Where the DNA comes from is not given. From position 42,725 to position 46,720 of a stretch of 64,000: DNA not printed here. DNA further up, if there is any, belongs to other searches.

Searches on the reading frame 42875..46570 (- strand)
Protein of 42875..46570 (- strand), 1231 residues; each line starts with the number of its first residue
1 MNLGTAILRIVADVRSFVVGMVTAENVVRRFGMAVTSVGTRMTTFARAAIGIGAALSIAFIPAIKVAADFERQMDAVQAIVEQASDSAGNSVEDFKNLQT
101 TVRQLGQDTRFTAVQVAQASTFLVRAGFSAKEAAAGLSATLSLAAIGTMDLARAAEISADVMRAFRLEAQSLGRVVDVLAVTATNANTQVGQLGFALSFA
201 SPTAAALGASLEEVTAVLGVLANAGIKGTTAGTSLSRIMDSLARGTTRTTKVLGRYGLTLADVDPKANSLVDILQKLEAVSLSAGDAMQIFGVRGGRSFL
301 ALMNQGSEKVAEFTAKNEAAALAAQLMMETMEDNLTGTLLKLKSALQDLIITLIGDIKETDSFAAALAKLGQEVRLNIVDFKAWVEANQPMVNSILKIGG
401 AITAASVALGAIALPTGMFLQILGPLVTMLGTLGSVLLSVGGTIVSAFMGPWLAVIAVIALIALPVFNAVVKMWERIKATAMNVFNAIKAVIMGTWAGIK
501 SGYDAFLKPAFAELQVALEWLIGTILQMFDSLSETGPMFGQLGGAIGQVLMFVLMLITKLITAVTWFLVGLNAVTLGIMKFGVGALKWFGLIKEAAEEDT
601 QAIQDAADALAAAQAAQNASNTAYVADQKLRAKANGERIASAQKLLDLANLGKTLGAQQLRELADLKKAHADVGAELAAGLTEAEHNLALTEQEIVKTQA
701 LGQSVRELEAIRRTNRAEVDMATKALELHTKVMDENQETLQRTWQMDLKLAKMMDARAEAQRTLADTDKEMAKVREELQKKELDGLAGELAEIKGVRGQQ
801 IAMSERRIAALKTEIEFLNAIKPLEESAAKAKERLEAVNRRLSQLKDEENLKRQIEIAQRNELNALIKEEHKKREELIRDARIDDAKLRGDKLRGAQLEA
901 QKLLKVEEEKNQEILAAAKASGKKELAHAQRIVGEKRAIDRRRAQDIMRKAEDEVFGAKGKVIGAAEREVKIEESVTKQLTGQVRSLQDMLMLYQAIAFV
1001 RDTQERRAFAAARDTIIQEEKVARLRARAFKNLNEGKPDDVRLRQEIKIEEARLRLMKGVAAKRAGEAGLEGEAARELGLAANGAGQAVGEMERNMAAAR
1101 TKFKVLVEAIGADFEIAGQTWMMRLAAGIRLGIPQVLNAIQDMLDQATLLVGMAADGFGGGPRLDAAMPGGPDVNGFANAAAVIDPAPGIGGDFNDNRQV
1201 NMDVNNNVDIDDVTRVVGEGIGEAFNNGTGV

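Call 11: search_protein_families(library=phrogs, proteins=[window:42875-46570:-], max_evalue=0.00001)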
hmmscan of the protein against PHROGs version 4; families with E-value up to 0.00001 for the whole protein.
window:42875-46570:- (1231 aa): 21 families
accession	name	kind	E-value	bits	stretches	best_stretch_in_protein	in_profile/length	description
phrog_1533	-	tail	2.8e-77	261.5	1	24-485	208-680/1688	tail length tape measure protein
phrog_28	-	tail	7.4e-64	217.9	1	46-1013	262-1117/1228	tail length tape measure protein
phrog_4704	-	tail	2.4e-61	209.2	1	21-360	179-510/625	tail length tape measure protein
phrog_9696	-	tail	7.6e-60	203.9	1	12-417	30-425/1415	tail length tape measure protein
phrog_991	-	tail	7.6e-58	197.2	1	30-609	250-869/1966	tail length tape measure protein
phrog_38390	-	tail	5.5e-52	178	1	8-417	6-403/1029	tail length tape measure protein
phrog_1272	-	tail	7e-51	174.2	1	26-562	225-748/1606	tail length tape measure protein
phrog_19074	-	unknown function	1.6e-42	146.6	1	49-358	139-445/1384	-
phrog_16692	-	unknown function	9.8e-39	134.5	1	24-397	138-517/1107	-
phrog_5218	-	unknown function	3.5e-38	132.5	1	20-924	181-977/1599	-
phrog_167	-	tail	8.4e-37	127.5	1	20-565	243-716/1555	tail length tape measure protein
phrog_28420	-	tail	8.9e-35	121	1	62-353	53-330/906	tail length tape measure protein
phrog_1293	-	tail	8.8e-29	101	1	23-854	137-879/1424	tail length tape measure protein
phrog_58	-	tail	4.4e-27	95.9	1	34-572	304-724/1544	tail length tape measure protein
phrog_37649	-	tail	2.2e-25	89.2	1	54-332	444-718/2006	tail length tape measure protein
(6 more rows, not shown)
